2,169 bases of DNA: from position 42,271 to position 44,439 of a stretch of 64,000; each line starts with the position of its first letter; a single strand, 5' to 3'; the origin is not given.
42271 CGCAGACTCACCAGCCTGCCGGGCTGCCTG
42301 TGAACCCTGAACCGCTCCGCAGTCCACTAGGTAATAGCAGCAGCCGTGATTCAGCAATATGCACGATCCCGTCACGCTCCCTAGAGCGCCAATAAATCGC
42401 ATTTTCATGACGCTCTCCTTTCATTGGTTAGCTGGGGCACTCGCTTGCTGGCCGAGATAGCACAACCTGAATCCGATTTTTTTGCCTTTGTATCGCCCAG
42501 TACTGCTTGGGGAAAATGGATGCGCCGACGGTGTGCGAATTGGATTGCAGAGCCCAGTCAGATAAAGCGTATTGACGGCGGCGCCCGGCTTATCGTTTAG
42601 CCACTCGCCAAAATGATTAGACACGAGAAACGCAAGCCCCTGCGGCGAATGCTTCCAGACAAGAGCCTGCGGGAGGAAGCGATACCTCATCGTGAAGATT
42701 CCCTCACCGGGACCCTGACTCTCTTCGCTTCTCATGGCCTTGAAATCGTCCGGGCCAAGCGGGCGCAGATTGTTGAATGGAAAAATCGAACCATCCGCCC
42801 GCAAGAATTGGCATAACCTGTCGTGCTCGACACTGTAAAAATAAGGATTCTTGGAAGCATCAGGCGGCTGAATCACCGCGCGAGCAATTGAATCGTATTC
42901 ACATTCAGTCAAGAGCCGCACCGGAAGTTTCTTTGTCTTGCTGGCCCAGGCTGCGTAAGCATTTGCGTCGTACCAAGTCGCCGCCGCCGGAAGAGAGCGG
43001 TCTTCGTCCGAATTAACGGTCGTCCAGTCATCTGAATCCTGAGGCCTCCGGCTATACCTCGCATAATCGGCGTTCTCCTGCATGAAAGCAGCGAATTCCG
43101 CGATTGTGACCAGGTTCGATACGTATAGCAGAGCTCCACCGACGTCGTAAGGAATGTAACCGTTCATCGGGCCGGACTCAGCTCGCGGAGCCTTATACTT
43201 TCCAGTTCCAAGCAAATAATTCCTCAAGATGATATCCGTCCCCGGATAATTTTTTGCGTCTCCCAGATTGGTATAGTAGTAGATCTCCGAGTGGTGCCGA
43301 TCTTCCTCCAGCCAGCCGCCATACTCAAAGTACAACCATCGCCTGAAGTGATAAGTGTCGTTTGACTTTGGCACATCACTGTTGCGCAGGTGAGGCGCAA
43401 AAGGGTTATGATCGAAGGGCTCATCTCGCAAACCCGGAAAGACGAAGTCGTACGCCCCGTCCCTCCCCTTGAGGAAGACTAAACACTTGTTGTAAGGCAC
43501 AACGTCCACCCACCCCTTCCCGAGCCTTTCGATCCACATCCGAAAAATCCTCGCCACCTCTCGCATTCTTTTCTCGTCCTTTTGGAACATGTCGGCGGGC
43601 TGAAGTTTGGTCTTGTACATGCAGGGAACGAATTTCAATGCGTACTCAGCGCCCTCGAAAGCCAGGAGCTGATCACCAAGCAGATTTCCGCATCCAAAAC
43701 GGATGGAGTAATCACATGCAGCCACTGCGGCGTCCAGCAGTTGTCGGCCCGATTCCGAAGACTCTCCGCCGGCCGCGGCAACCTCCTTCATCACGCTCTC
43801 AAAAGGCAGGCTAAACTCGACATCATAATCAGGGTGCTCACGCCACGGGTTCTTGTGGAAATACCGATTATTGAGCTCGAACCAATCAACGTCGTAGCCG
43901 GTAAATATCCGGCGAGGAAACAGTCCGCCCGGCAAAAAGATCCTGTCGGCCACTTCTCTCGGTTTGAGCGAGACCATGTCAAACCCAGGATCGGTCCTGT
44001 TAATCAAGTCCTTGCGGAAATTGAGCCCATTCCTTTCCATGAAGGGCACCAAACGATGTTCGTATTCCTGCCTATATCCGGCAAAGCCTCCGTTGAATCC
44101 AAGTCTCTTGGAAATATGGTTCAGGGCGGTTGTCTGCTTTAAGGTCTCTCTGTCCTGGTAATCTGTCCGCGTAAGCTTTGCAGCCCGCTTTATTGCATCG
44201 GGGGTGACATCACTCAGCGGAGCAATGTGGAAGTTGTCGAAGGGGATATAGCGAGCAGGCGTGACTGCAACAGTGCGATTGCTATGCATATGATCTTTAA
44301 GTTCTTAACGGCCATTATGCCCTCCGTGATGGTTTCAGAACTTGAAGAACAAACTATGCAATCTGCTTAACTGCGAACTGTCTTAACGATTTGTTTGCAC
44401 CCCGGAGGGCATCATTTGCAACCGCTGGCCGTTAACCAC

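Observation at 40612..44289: Two-gene operon: FGE-sulfatase-domain protein followed by a beta-CASP metallo-beta-lactamase nuclease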

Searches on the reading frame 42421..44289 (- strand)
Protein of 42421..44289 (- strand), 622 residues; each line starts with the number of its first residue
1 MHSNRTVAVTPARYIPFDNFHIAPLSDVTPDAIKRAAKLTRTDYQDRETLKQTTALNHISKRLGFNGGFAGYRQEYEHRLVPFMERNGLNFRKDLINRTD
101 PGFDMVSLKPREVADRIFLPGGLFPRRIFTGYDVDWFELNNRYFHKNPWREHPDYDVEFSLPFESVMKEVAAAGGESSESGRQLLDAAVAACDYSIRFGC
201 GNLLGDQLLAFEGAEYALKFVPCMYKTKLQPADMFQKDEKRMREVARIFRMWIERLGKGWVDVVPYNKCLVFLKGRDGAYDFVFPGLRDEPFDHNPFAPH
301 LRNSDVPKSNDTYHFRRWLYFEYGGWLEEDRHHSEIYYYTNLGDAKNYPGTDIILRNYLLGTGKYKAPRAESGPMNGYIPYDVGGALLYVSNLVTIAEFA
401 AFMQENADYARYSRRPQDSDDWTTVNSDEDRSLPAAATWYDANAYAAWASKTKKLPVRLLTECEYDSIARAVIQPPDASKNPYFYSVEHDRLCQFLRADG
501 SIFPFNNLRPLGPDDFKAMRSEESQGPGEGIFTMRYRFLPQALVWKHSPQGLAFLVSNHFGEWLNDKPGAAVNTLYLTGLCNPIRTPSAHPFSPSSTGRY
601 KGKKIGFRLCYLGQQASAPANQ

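Call 3: search_protein_families(library=pfam, proteins=[window:42421-44289:-], max_evalue=0.01)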
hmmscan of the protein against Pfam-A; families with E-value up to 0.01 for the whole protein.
window:42421-44289:- (622 aa): 1 family
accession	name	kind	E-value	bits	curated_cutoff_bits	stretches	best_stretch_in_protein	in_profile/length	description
PF03781.23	FGE-sulfatase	-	3.6e-08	33.8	23.3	1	394-471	44-124/255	Sulfatase-modifying factor enzyme 1-like domain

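Call 6: search_protein_families(library=padloc, proteins=[window:42421-44289:-], max_evalue=0.01)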
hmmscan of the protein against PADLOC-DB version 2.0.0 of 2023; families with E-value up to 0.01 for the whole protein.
window:42421-44289:- (622 aa): 0 families

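Call 7: search_protein_families(library=ncbifam, proteins=[window:42421-44289:-], max_evalue=0.01)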
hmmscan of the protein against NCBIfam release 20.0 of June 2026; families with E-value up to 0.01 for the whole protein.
window:42421-44289:- (622 aa): 1 family
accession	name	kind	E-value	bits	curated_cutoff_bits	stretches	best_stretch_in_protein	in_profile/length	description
TIGR04344.1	ovoA_Nterm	equivalog_domain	0.001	18.1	400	1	432-471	295-334/444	5-histidylcysteine sulfoxide synthase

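Call 13: find_homologous_proteins(query=window:42421-44289:-)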
Query window:42421-44289:- (622 aa): 49 proteins with E <= 0.001 among 8000 candidates.
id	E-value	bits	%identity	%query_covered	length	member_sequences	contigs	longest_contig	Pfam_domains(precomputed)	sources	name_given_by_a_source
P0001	0.0e+0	1486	100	100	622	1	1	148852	PF03781.23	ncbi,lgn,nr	ncbi:MAG: hypothetical protein C5B50_05545 [Verrucomicrobia bacterium]|nr:MAG: hypothetical protein 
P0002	9.6e-237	806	58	99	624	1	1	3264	PF03781.23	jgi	-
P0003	2.2e-233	795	58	99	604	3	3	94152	PF03781.23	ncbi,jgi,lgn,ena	-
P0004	9.5e-218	743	56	97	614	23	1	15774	-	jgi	jgi:hypothetical protein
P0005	7.4e-211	720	53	100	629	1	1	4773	PF03781.23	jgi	jgi:hypothetical protein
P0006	1.8e-206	706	53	99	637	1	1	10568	PF03781.23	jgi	jgi:hypothetical protein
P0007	5.9e-202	691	53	98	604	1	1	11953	PF03781.23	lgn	-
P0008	1.3e-195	670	51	99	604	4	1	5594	PF03781.23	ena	-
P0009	1.4e-191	656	50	99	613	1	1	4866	-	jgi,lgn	-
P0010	2.1e-190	653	52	99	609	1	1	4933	PF03781.23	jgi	-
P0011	4.6e-188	645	49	99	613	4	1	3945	-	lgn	-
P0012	1.5e-186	640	48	99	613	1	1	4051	-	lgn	-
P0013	4.0e-184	632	48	98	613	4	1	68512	-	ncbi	-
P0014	1.8e-183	630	49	99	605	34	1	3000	PF03781.23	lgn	-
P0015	2.7e-183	629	49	98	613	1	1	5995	-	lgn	-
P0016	1.6e-182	627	48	99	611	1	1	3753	PF03781.23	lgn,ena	-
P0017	7.8e-176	604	46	100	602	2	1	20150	PF03781.23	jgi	jgi:hypothetical protein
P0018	6.7e-175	601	48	97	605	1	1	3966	PF03781.23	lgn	-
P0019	3.0e-174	599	49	93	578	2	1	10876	PF03781.23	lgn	-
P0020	9.4e-169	581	47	97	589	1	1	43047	PF03781.23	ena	-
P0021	1.8e-167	577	52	74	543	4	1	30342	PF03781.23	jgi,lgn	-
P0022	3.4e-167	576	51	74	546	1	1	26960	PF03781.23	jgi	jgi:hypothetical protein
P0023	6.7e-166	572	52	74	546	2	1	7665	PF03781.23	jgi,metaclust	metaclust:\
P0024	6.1e-165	568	46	98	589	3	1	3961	PF03781.23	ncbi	-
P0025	7.1e-165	568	51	74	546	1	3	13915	PF03781.23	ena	-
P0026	2.3e-164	567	51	74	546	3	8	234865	PF03781.23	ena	-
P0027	2.1e-161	557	45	98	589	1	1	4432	PF03781.23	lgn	-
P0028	2.6e-161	556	50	76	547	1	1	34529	PF03781.23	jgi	jgi:hypothetical protein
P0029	2.7e-157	543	45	97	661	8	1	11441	PF03781.23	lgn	-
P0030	3.0e-156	540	44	99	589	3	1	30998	PF03781.23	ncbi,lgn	-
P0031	9.6e-154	531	43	99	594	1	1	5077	PF03781.23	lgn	-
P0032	1.9e-146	507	44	99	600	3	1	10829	PF03781.23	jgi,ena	jgi:hypothetical protein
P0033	5.2e-144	499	43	98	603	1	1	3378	PF03781.23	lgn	-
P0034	1.8e-138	481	41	97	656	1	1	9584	PF03781.23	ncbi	-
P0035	2.1e-137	477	41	98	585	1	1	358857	-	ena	-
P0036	2.8e-135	470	41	97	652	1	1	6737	PF03781.23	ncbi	-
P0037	4.6e-132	460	45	87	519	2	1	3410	PF03781.23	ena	-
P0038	9.7e-129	449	41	96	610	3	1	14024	PF03781.23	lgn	-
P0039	3.2e-118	414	51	61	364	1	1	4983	PF03781.23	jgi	-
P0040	3.0e-111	391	38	96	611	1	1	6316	PF03781.23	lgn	-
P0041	3.3e-108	381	36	96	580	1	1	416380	-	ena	-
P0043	1.6e-102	362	40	82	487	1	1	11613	PF03781.23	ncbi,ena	-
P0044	3.6e-100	354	34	99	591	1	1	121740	PF03781.23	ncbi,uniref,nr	ncbi:SUMF1/EgtB/PvdO family nonheme iron enzyme [Coraliomargarita sp. SDUM461003]|uniref:SUMF1/EgtB/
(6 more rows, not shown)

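Call 15: find_related_loci(query=A1, collection=genome_contigs, flank=10000)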
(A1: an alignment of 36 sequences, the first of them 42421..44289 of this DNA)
Query A1 (622 aa) in genome_contigs; peptide patterns used: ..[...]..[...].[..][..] (x = any residue, [..] = any of these).
455 stretches matched a pattern; 26 encode a relative of the query (tblastn E <= 1e-3); 26 distinct loci.
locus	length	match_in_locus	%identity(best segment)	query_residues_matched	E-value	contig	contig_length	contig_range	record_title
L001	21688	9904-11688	51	1-614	0e+0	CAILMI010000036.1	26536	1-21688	MAG: uncultured Verrucomicrobia subdivision 3 bacterium isolate KT_bin-0898 genome assembly, contig: bin-0898:36/70, who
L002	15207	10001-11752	44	3-618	3e-154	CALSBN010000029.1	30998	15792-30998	MAG: Opitutus sp. GAS368 isolate JJ-MIS3-109-4-m2-bin120 genome assembly, contig: JJ-MIS3-109-C204, whole genome shotgun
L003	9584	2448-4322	41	12-612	2e-140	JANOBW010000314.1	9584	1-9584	MAG: Opitutia bacterium isolate VAR_18_concoct_114_sub VAR_18_k141_2595507, whole genome shotgun sequence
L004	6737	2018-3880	41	12-612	4e-136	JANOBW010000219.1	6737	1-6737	MAG: Opitutia bacterium isolate VAR_18_concoct_114_sub VAR_18_k141_2716052, whole genome shotgun sequence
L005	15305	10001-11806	36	14-611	6e-108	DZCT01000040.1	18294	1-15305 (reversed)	MAG TPA_asm: Desulfatirhabdium butyrativorans isolate SulCav_PC08_64_48_9 SulCav_PC08-64_2046_length_18294_cov_5.464225,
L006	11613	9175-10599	40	105-612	9e-99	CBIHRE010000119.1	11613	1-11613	MAG TPA_asm: uncultured Akkermansia sp. isolate SRR18156201_concoct_26 genome assembly, contig: ERZ27336863.1340, whole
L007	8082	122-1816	28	12-611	6e-68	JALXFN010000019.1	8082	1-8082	MAG: Campylobacteraceae bacterium isolate V2_metabat2_scaf2bin.022 V2_NODE_1423_length_8082_cov_2.991829, whole genome s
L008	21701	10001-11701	29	45-620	7e-52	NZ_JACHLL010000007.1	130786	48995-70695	Pseudomonas fluvialis strain S00202 Ga0436331_07, whole genome shotgun sequence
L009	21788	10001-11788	29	18-614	9e-52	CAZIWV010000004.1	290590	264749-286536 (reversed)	MAG TPA_asm: uncultured Pseudomonas sp. isolate binchicken_co264_30 genome assembly, contig: NODE_27_length_290590_cov_3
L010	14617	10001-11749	29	25-615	2e-51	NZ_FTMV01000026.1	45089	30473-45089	Janthinobacterium sp. TND4EL3, whole genome shotgun sequence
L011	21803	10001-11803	29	14-622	1e-49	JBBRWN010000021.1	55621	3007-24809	MAG: Burkholderiales bacterium isolate La4_maxbin2.330 La4_maxbin2.330_K_2519252_L_55621_cov_52.0460, whole genome shotg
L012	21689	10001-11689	28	49-620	5e-49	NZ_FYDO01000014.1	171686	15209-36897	Pseudomonas sp. Irchel s3f7 isolate Pseudomonas sp. Irchel s3f7, whole genome shotgun sequence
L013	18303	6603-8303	29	45-620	1e-53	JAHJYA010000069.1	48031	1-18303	MAG: Gammaproteobacteria bacterium isolate UMS_A.mb.24 UMS_A.mb.24_k119_279084, whole genome shotgun sequence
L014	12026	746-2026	29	45-469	1e-44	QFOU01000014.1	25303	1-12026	MAG: Pseudomonas fluorescens isolate S2_006_000_R2_63 S2_006_000_R2_scaffold_1737, whole genome shotgun sequence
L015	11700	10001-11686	26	14-578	3e-40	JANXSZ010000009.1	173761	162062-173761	MAG: Betaproteobacteria bacterium isolate 338R_metabat_122 338R_k141_1256595, whole genome shotgun sequence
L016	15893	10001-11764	26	14-614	7e-37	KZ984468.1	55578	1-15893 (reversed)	Comamonas testosteroni strain SWCO2 genomic scaffold Scaffold30, whole genome shotgun sequence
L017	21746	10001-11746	30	33-614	1e-49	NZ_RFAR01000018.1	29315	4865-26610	Aquitalea palustris strain MWU14-2217 NODE19length29277cov23.418348, whole genome shotgun sequence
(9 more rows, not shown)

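Call 17: find_encoding_contigs(protein=P0003, flank=10000, max_places=4)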
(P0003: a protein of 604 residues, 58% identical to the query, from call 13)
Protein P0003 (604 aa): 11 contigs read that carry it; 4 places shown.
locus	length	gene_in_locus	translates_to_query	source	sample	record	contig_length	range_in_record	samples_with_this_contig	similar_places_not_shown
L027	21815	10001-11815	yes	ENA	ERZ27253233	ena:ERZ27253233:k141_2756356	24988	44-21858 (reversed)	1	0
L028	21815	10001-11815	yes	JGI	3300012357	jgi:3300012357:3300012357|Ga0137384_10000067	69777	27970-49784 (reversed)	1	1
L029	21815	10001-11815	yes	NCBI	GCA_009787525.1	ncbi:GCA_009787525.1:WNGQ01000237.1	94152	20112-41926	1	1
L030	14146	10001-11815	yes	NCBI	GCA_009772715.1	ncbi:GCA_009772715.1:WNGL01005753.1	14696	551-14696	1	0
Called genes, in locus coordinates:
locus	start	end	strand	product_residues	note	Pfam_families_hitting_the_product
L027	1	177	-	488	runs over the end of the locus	PF13432:TPR_16 (faint), PF13424:TPR_12 (faint), PF07719:TPR_2 (faint), PF13181:TPR_8 (faint), PF00515:TPR_1 (faint), PF13414:TPR_11 (faint), PF14559:TPR_19 (weak)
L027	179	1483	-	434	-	PF00078:RVT_1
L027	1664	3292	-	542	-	-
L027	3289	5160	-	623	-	-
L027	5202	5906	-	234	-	-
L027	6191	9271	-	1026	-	PF13086:AAA_11, PF13087:AAA_12, PF18741:MTES_1575, PF05406:WGR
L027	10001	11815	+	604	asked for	PF03781:FGE-sulfatase (weak)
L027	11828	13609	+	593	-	PF00753:Lactamase_B, PF12706:Lactamase_B_2, PF10996:Beta-Casp, PF07521:RMMBL (weak)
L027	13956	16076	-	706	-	PF22842:Pel9A-like_beta_helix, PF21231:GH141_M (weak), PF13229:Beta_helix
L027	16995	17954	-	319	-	PF00248:Aldo_ket_red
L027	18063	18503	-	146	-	PF04657:DMT_YdcZ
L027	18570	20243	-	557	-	PF12256:TcdB_toxin_midN (faint), PF01839:FG-GAP (faint), PF13517:FG-GAP_3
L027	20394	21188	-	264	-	PF01791:DeoC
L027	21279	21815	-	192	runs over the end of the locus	?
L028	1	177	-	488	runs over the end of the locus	PF13432:TPR_16 (faint), PF13424:TPR_12 (faint), PF07719:TPR_2 (faint), PF13181:TPR_8 (faint), PF00515:TPR_1 (faint), PF13414:TPR_11 (faint), PF14559:TPR_19 (weak)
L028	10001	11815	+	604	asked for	PF03781:FGE-sulfatase (weak)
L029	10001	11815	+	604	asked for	PF03781:FGE-sulfatase (weak)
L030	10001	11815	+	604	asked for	PF03781:FGE-sulfatase (weak)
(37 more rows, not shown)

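Call 18: find_encoding_contigs(protein=P0013, flank=10000, max_places=3)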
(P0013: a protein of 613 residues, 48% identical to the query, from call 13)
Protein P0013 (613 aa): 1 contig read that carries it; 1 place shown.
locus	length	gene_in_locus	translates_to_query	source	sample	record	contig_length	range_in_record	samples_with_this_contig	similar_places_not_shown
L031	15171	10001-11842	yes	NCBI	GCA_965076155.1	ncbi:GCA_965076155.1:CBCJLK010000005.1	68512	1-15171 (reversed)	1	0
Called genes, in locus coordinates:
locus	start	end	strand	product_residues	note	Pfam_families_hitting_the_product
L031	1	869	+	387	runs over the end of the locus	-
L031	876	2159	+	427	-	PF04055:Radical_SAM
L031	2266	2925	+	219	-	-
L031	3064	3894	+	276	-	-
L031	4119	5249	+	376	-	PF13481:AAA_25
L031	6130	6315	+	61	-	-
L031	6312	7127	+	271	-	-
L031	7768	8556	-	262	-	PF13340:DUF4096, PF01609:DDE_Tnp_1, PF13586:DDE_Tnp_1_2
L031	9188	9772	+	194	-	-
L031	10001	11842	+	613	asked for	-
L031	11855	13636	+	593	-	PF00753:Lactamase_B, PF23023:Anti-Pycsar_Apyc1 (weak), PF12706:Lactamase_B_2, PF10996:Beta-Casp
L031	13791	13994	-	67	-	PF13560:HTH_31, PF13443:HTH_26 (weak), PF01381:HTH_3 (weak)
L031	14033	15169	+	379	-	?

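Call 19: find_encoding_contigs(protein=P0026, flank=10000, max_places=3)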
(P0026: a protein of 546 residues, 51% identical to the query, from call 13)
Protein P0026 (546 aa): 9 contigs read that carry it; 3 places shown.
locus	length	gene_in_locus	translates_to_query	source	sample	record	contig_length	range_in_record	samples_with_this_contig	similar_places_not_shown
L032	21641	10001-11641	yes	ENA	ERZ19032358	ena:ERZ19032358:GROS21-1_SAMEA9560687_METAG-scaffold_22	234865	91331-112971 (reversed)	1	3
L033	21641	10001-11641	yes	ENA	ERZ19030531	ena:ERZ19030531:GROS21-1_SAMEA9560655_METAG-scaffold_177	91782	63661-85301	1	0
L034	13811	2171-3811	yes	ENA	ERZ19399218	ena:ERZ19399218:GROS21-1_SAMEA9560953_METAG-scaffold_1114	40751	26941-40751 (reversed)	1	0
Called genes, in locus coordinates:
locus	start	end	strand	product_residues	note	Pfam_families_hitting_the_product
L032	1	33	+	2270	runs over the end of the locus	PF18998:Flg_new_2, PF01833:TIG, PF08309:LVIVD, PF09136:Glucodextran_B (faint)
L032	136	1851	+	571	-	PF13513:HEAT_EZ (faint), PF02985:HEAT (faint), PF03130:HEAT_PBS (faint), PF12717:Cnd1 (faint), PF13646:HEAT_2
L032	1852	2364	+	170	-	-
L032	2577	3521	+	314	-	PF13646:HEAT_2 (faint)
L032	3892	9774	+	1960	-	PF00041:fn3 (faint), PF13540:RCC1_2, PF25390:WD40_RLD, PF13540:RCC1_2, PF25390:WD40_RLD (weak), PF13540:RCC1_2 (weak), PF24489:Ig_J_second (faint)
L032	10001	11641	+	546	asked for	PF03781:FGE-sulfatase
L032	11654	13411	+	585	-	PF00753:Lactamase_B, PF23023:Anti-Pycsar_Apyc1 (weak), PF12706:Lactamase_B_2 (weak), PF10996:Beta-Casp, PF07521:RMMBL (weak)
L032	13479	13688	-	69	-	-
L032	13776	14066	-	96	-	PF00216:Bac_DNA_binding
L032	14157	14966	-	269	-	PF01844:HNH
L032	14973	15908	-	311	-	-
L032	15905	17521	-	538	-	PF13175:AAA_15 (weak), PF13476:AAA_23 (weak), PF12476:DUF3696 (faint), PF13304:AAA_21 (weak), PF13175:AAA_15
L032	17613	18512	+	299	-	PF00126:HTH_1, PF03466:LysR_substrate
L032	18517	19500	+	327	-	-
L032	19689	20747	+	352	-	PF00004:AAA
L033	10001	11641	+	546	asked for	PF03781:FGE-sulfatase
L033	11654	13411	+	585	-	PF00753:Lactamase_B, PF23023:Anti-Pycsar_Apyc1 (weak), PF12706:Lactamase_B_2 (weak), PF10996:Beta-Casp, PF07521:RMMBL (weak)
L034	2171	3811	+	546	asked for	PF03781:FGE-sulfatase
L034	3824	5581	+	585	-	PF00753:Lactamase_B, PF23023:Anti-Pycsar_Apyc1 (weak), PF12706:Lactamase_B_2 (weak), PF10996:Beta-Casp, PF07521:RMMBL (weak)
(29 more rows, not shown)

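Call 21: search_protein_families(library=pfam, proteins=[L008:11720-12658:+, L017:11777-12715:+, L016:11798-12736:+, L007:1837-2511:+, L002:8954-9607:+, L002:7697-8908:+, L003:681-1850:+, L004:246-1766:+, L009:11918-13996:-, L010:7874-9277:+], max_evalue=0.01)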
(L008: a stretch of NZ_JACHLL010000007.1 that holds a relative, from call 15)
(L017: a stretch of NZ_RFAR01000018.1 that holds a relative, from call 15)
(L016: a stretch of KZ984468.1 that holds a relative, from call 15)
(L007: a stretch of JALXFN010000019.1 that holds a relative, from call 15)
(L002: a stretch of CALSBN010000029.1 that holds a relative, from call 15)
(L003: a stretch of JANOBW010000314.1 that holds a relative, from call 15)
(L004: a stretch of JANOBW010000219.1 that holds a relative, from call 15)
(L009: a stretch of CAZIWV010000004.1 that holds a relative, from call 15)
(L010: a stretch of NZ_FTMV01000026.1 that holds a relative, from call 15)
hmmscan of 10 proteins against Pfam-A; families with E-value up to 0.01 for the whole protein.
L008:11720-12658:+ (312 aa): 2 families
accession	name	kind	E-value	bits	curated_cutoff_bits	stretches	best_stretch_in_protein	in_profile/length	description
PF04055.27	Radical_SAM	-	6e-13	49.7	29.5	1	24-146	3-115/166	Radical SAM superfamily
PF13353.11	Fer4_12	-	0.00029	21.6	22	1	25-137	12-110/137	4Fe-4S single cluster domain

L017:11777-12715:+ (312 aa): 2 families
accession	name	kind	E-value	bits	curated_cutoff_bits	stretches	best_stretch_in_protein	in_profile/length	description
PF04055.27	Radical_SAM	-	1e-13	52.2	29.5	1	24-156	3-125/166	Radical SAM superfamily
PF13353.11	Fer4_12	-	0.0064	17.2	22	0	25-111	12-83/137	4Fe-4S single cluster domain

L016:11798-12736:+ (312 aa): 2 families
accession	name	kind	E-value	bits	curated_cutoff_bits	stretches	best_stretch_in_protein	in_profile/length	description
PF04055.27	Radical_SAM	-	5.7e-15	56.3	29.5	1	24-187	3-149/166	Radical SAM superfamily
PF13353.11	Fer4_12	-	6.2e-06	27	22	1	25-142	12-115/137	4Fe-4S single cluster domain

L007:1837-2511:+ (224 aa): 4 families
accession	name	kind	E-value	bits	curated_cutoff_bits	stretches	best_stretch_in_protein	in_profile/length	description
PF01936.24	NYN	-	7e-31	108.1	24.2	1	6-138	1-144/145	NYN domain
PF12872.13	OST-HTH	-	0.00014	22.1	23.8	1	150-215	8-68/71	OST-HTH/LOTUS domain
PF12642.13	TpcC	-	0.0012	19.1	27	1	38-78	7-49/231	Conjugative transposon protein TcpC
PF17315.7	FMP23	-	0.0036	18.6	27.6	0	19-79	10-73/118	Found in mitochondrial proteome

L002:8954-9607:+ (217 aa): 1 family
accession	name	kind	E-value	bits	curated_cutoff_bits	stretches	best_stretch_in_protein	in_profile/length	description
PF11185.13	DUF2971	-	0.00098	20.8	22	1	78-124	1-49/89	Protein of unknown function (DUF2971)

L002:7697-8908:+ (403 aa): 2 families
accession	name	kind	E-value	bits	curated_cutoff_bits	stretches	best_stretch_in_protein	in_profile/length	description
PF06250.17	YhcG_C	-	2.4e-55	187.1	32.5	1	239-391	2-156/157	YhcG PDDEXK nuclease domain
PF17761.7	DUF1016_N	-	3.6e-38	131.2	32.8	1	53-212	2-137/137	DUF1016 N-terminal domain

L003:681-1850:+ (389 aa): 1 family
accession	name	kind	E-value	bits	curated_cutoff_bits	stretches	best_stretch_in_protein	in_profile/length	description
PF13730.12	HTH_36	-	5.9e-09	36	25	1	23-68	8-53/55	Helix-turn-helix domain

L004:246-1766:+ (506 aa): 3 families
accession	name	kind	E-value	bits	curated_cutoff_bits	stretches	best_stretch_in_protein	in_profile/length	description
PF13730.12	HTH_36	-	2.8e-08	33.9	25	1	15-67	2-53/55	Helix-turn-helix domain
PF03428.19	RP-C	-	0.0016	18.7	24.4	1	39-82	71-113/175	Replication protein C N-terminal domain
PF13545.12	HTH_Crp_2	-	0.008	16.6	27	0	42-72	25-55/70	Crp-like helix-turn-helix domain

L009:11918-13996:- (692 aa): 0 families

L010:7874-9277:+ (467 aa): 3 families
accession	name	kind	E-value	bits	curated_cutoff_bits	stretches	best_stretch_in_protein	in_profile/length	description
PF09346.15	SMI1_KNR4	-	5.8e-09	37.1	25.4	1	61-196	1-106/125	SMI1 / KNR4 family (SUKH-1)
PF13646.12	HEAT_2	-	2.8e-08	34.4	27.7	1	246-321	4-77/88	HEAT repeats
PF22928.2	INTS1_R4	-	0.0082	16.5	27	0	370-427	33-95/102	Integrator complex subunit 1, R4 domain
